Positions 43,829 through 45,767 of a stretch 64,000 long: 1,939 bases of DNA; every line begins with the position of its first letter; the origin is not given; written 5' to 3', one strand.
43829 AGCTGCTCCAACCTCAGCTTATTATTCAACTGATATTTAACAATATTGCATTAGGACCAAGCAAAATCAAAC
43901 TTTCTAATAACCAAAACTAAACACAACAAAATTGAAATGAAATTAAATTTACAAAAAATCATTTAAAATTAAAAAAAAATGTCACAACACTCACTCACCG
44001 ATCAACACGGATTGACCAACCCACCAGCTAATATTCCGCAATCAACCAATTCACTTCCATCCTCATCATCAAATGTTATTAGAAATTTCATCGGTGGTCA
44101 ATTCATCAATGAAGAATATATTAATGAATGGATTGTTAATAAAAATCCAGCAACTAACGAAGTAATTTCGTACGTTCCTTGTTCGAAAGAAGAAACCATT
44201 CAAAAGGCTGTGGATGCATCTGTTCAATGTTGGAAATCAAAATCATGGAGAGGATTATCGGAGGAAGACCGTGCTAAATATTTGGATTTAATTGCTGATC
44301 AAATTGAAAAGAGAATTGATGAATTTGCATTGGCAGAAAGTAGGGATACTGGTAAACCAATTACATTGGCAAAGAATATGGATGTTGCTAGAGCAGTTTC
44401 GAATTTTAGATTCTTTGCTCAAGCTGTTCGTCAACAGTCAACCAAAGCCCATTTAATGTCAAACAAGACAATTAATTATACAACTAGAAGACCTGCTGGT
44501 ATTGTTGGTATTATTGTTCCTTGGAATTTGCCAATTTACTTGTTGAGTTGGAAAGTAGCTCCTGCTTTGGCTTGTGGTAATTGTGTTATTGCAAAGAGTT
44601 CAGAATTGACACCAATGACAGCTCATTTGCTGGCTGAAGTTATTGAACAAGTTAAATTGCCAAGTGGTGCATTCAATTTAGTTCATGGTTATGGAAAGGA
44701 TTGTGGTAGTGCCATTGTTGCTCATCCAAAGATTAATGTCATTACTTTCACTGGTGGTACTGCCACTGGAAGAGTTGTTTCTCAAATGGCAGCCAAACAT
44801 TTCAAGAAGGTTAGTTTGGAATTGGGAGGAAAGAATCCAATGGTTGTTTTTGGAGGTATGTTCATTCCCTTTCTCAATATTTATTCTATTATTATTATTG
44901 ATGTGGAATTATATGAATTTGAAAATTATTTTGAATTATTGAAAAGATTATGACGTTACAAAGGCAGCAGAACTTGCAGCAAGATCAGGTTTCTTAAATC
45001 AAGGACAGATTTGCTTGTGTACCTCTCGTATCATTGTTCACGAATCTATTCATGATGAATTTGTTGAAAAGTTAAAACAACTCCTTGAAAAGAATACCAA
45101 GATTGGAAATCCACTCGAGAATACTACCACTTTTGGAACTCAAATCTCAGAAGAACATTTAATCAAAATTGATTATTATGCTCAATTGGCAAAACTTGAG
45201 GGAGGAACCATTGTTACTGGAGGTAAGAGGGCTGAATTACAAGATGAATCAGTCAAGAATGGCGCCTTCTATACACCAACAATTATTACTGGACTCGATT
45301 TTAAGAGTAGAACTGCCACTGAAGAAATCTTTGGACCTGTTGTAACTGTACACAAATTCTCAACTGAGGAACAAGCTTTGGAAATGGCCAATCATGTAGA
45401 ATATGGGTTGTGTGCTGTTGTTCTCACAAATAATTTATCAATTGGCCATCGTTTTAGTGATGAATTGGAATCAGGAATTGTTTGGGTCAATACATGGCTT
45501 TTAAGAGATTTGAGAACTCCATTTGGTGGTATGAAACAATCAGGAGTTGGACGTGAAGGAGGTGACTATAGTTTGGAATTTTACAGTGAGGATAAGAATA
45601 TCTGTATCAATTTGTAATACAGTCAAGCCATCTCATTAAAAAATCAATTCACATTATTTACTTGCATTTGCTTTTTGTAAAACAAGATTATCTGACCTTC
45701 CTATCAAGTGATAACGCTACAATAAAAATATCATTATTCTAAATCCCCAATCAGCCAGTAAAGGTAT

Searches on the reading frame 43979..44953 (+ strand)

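Call 20: search_protein_families(library=pfam, proteins=[window:43979-44953:+], max_evalue=0.001)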
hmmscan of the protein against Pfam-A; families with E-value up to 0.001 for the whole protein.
window:43979-44953:+ (324 aa): 1 family
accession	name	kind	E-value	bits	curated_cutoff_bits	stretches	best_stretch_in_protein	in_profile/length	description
PF00171.27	Aldedh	-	2e-78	264.5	23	1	52-291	9-245/461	Aldehyde dehydrogenase family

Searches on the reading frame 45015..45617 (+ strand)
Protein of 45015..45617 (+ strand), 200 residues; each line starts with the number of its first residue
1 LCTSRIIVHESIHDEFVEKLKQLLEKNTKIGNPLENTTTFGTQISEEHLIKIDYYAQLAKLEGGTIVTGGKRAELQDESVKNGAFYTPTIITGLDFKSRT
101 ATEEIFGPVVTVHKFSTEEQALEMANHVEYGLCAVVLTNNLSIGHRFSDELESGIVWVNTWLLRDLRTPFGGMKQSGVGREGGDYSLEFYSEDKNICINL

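Call 46: search_protein_families(library=pfam, proteins=[window:45015-45617:+], max_evalue=0.00001)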
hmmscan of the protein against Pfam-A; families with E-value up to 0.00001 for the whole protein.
window:45015-45617:+ (200 aa): 1 family
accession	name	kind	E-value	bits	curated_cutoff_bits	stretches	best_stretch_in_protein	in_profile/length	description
PF00171.27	Aldedh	-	9.1e-62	209.5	23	1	1-196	270-461/461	Aldehyde dehydrogenase family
